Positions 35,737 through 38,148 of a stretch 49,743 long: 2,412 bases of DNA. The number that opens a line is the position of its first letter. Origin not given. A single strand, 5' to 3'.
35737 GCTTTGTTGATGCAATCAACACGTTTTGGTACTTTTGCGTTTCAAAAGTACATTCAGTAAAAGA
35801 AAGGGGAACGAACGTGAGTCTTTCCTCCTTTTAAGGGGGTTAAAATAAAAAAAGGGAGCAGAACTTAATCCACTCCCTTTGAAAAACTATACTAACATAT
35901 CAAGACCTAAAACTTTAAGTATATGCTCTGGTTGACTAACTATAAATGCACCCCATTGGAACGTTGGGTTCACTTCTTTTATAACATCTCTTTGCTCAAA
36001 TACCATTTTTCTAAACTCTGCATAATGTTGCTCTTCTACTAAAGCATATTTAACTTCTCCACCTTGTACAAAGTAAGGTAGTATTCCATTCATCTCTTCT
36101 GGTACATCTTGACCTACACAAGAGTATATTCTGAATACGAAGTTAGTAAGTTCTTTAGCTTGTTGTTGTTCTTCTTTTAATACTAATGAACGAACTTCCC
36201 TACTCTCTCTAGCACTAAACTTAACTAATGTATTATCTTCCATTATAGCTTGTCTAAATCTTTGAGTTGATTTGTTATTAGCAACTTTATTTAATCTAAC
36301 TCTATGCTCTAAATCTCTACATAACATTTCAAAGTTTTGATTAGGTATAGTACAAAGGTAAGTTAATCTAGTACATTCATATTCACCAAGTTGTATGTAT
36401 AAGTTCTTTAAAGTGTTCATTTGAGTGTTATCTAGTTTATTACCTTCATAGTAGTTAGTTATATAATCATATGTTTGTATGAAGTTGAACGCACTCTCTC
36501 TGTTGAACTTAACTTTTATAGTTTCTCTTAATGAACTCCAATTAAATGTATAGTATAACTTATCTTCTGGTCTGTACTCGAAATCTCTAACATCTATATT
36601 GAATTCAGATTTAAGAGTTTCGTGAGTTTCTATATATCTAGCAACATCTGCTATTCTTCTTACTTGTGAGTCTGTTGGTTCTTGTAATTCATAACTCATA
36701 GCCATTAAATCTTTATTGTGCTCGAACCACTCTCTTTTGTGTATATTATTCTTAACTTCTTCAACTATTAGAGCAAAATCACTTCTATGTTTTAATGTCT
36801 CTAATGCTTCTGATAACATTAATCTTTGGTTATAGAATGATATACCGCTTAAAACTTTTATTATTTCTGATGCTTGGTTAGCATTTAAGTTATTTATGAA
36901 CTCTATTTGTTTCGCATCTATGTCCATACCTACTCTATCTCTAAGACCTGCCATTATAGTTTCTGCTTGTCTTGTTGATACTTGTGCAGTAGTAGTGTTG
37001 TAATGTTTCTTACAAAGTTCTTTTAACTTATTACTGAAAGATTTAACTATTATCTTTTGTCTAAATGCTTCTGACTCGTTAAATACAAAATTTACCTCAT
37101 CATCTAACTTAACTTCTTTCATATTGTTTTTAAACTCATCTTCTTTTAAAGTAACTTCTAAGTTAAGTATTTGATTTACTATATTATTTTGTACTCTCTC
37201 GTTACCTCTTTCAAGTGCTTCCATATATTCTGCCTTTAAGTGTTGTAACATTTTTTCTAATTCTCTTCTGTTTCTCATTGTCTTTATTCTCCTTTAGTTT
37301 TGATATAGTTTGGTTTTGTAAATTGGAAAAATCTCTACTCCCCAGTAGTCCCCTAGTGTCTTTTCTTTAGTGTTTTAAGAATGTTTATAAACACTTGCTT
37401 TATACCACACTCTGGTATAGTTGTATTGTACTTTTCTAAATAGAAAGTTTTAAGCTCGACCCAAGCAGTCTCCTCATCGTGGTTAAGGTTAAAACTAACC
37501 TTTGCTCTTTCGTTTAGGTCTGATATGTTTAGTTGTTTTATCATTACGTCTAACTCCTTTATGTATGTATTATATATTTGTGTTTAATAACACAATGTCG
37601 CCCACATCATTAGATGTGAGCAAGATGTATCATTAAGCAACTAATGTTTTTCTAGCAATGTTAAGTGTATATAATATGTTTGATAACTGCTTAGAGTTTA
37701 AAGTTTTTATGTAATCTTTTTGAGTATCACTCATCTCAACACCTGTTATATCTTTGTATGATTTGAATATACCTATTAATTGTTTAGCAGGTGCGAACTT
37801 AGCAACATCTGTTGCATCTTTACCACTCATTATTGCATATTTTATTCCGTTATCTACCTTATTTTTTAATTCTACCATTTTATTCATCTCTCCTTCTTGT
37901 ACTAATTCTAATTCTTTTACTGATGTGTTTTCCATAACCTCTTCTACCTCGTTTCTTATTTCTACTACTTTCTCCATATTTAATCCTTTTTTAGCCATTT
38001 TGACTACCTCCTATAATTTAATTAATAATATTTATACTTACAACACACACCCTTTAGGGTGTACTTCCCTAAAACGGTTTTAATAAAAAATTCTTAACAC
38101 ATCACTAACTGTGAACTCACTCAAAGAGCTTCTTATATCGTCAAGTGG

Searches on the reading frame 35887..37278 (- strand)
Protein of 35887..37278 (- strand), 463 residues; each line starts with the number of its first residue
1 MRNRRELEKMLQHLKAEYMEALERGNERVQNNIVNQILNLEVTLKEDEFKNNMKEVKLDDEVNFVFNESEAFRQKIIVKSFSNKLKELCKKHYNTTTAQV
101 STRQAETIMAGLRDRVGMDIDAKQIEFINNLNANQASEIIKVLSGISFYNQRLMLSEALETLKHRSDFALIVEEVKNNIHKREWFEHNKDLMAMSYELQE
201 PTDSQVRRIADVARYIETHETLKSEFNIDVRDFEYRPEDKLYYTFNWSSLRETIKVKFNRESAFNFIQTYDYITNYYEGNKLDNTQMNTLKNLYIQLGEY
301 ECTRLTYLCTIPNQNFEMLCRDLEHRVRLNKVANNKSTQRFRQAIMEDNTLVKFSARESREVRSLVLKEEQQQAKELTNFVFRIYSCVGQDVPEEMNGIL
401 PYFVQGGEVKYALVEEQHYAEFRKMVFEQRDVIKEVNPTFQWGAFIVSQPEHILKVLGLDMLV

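Call 35: find_homologous_proteins(query=window:35887-37278:-, max_evalue=1e-20)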
Query window:35887-37278:- (463 aa): 125 proteins with E <= 1e-20 among 4436 candidates; the best 120 are listed.
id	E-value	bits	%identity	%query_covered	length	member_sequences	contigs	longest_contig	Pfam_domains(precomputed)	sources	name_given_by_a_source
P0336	0.0e+0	1015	99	100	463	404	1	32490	-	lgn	-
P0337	2.6e-273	925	90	100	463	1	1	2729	-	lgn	-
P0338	3.6e-273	924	90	100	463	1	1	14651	-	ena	-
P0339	5.9e-273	923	90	100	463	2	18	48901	-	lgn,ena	-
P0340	7.8e-273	923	90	100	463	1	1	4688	-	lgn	-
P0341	9.7e-273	923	90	100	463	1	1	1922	-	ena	-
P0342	1.2e-272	922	90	100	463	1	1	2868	-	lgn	-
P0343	1.5e-272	922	90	100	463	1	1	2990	-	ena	-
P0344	1.7e-272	922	90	100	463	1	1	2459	-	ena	-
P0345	1.8e-272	922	90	100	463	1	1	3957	-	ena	-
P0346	3.1e-272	921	90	100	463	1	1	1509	-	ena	-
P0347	3.5e-272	921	90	100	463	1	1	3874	-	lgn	-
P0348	4.9e-272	920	90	100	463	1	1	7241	-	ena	-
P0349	5.6e-272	920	90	100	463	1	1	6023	-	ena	-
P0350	7.2e-272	920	90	100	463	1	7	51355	-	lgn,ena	-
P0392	1.6e-188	645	64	100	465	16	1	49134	-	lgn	-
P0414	4.9e-162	558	55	100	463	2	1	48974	-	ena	-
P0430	6.8e-158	544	54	100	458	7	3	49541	-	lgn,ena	-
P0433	7.0e-155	534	54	100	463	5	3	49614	-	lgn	-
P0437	4.4e-148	512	51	100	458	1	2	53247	-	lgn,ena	-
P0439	2.0e-143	497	50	100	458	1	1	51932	-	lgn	-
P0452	5.0e-108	380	48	87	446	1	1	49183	-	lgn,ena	-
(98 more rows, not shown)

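Call 36: find_encoding_contigs(protein=P0439, flank=10000, max_places=1)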
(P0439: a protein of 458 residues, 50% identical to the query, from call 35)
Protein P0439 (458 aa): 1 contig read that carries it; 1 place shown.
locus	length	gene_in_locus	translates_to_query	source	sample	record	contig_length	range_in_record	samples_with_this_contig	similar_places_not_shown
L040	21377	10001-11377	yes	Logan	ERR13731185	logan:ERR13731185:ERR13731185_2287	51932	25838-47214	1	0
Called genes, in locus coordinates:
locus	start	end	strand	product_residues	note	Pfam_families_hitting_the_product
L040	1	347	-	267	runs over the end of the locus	-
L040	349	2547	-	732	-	PF16510:P22_portal, PF23899:SU10_portal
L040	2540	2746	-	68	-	PF11195:Tad2-like (weak)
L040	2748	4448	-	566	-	-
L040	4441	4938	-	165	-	PF07463:NUMOD4 (weak), PF13392:HNH_3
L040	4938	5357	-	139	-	PF13384:HTH_23 (weak), PF06056:Terminase_5 (weak)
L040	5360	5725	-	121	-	-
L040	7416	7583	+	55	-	-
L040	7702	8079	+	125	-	-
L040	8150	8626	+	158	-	-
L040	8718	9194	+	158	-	-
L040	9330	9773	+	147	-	PF00436:SSB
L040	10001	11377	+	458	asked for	-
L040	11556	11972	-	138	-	PF01844:HNH, PF02796:HTH_7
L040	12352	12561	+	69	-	-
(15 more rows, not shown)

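Call 37: find_encoding_contigs(protein=P0452, flank=10000, max_places=1)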
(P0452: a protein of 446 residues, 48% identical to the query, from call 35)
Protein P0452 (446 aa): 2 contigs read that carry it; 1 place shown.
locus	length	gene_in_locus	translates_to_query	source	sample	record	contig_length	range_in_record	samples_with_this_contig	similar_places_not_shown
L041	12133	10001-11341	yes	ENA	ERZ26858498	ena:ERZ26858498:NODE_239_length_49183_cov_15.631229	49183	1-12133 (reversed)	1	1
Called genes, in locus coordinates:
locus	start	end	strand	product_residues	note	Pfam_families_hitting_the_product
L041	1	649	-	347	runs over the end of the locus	PF10124:Mu-like_gpT (weak), PF25209:Phage_capsid_4, PF10124:Mu-like_gpT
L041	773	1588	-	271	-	-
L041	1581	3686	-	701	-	PF16510:P22_portal, PF23899:SU10_portal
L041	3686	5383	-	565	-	-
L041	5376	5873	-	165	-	PF13392:HNH_3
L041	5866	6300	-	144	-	-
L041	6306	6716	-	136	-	-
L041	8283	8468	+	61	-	-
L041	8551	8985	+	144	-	-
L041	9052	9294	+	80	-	-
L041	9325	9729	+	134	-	PF00436:SSB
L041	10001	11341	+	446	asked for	-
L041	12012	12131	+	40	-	?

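Call 38: find_encoding_contigs(protein=P0437, flank=10000, max_places=1)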
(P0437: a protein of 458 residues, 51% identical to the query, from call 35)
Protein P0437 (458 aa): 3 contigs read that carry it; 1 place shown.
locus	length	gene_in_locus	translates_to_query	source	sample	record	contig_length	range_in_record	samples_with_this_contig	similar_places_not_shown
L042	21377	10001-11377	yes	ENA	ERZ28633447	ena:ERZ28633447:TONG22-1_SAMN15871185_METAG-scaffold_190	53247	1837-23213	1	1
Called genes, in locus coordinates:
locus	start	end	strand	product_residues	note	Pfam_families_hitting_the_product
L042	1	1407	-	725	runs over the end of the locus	PF16510:P22_portal, PF23899:SU10_portal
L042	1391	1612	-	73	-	PF11195:Tad2-like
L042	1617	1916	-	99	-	PF05869:Dam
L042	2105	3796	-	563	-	-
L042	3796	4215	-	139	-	PF13384:HTH_23 (weak)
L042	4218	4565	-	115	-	-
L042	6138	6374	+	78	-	-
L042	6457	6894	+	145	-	-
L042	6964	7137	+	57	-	-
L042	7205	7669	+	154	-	-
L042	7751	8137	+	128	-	-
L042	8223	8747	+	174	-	PF06908:YpsA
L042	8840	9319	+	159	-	-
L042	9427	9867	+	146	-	PF00436:SSB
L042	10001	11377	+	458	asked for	-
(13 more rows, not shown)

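Call 40: find_encoding_contigs(protein=P0433, flank=10000, max_places=1)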
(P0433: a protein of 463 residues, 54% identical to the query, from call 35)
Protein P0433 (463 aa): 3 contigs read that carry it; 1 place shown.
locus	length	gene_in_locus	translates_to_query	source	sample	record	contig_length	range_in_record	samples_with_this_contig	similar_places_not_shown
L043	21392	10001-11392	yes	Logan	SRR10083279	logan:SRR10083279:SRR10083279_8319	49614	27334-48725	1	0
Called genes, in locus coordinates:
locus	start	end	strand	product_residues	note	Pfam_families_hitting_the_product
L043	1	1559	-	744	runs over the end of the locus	PF16510:P22_portal, PF23899:SU10_portal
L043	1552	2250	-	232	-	PF05869:Dam, PF11195:Tad2-like (faint)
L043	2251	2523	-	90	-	PF11195:Tad2-like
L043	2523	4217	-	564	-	-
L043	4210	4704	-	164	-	PF13392:HNH_3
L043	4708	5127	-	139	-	-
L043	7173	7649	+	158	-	PF01661:Macro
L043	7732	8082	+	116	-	-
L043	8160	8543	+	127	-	-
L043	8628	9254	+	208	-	-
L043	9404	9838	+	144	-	PF00436:SSB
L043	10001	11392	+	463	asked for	-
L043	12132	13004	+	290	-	-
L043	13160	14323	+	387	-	-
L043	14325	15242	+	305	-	-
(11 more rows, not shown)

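Call 41: find_encoding_contigs(protein=P0430, flank=10000, max_places=1)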
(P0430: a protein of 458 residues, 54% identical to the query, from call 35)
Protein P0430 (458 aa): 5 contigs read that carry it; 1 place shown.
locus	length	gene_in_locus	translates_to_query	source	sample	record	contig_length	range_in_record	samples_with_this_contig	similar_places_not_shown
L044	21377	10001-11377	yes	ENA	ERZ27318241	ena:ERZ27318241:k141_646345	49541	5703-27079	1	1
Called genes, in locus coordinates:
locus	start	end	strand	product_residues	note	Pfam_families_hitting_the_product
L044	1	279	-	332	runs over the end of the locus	PF10124:Mu-like_gpT (weak), PF25209:Phage_capsid_4, PF10124:Mu-like_gpT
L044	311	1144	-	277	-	-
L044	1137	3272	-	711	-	PF16510:P22_portal, PF23899:SU10_portal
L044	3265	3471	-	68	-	PF11195:Tad2-like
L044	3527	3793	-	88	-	PF19791:DUF6275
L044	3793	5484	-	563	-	-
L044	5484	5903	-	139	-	-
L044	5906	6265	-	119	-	-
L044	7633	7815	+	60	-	-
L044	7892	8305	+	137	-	-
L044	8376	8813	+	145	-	-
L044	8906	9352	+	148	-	-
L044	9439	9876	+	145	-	PF00436:SSB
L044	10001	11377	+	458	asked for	-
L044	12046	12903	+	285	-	-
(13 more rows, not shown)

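Call 42: find_encoding_contigs(protein=P0414, flank=10000, max_places=1)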
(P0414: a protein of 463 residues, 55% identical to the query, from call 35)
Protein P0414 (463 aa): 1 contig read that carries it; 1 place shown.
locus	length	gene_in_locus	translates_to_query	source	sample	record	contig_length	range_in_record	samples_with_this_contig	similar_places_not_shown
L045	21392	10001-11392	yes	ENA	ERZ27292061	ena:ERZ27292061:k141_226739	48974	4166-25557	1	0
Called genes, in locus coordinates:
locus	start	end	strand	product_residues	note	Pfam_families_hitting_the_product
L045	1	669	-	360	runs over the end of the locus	PF10124:Mu-like_gpT (weak), PF25209:Phage_capsid_4, PF10124:Mu-like_gpT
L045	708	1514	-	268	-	-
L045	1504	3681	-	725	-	PF16510:P22_portal, PF23899:SU10_portal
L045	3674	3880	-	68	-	PF11195:Tad2-like (weak)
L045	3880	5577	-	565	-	-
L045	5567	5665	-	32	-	-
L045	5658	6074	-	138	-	-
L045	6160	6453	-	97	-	-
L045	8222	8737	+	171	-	PF06908:YpsA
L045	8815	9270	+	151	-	-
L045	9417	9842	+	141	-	PF00436:SSB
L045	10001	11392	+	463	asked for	-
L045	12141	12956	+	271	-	-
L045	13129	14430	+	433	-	-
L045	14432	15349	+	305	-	-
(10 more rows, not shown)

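Call 43: find_encoding_contigs(protein=P0392, flank=10000, max_places=1)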
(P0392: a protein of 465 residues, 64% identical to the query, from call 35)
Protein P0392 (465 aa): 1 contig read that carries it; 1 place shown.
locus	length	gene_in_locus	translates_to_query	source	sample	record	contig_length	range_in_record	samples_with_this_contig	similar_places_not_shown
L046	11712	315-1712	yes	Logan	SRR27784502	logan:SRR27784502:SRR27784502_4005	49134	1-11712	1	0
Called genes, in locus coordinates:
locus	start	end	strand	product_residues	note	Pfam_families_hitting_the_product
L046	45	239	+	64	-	-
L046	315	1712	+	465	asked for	-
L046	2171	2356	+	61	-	-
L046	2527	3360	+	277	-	-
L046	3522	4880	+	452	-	-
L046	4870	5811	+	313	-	-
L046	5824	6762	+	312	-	PF00899:ThiF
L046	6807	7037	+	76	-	PF13936:HTH_38 (weak), PF08281:Sigma70_r4_2 (faint), PF13384:HTH_23 (weak)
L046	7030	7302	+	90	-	-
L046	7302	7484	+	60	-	-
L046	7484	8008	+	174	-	-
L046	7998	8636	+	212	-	-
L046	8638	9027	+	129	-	-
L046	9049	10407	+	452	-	PF00772:DnaB, PF03796:DnaB_C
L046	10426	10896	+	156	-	-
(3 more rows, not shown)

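Call 47: search_protein_families(library=pfam, proteins=[window:35887-37278:-], max_evalue=0.001)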
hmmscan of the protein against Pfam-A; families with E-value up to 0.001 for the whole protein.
window:35887-37278:- (463 aa): 0 families

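Call 88: search_protein_families(library=phrogs, proteins=[window:35887-37278:-], max_evalue=0.01)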
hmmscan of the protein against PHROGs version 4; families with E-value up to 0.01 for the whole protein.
window:35887-37278:- (463 aa): 0 families

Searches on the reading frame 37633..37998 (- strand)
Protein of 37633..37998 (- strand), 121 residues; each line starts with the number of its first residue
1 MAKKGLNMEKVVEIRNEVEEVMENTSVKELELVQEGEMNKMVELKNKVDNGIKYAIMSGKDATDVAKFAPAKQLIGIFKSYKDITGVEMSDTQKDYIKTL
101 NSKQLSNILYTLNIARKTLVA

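Call 47: search_protein_families(library=pfam, proteins=[window:37633-37998:-], max_evalue=0.001)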
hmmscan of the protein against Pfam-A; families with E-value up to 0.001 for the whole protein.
window:37633-37998:- (121 aa): 0 families

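Call 50: search_protein_families(library=ncbifam, proteins=[window:37633-37998:-], max_evalue=0.1)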
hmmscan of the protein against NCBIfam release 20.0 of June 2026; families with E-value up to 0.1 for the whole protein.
window:37633-37998:- (121 aa): 1 family
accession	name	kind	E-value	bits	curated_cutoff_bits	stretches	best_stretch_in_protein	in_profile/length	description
NF050084.1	pip_6_carb_DH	equivalog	0.027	13.4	730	1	11-68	350-406/475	L-piperidine-6-carboxylate dehydrogenase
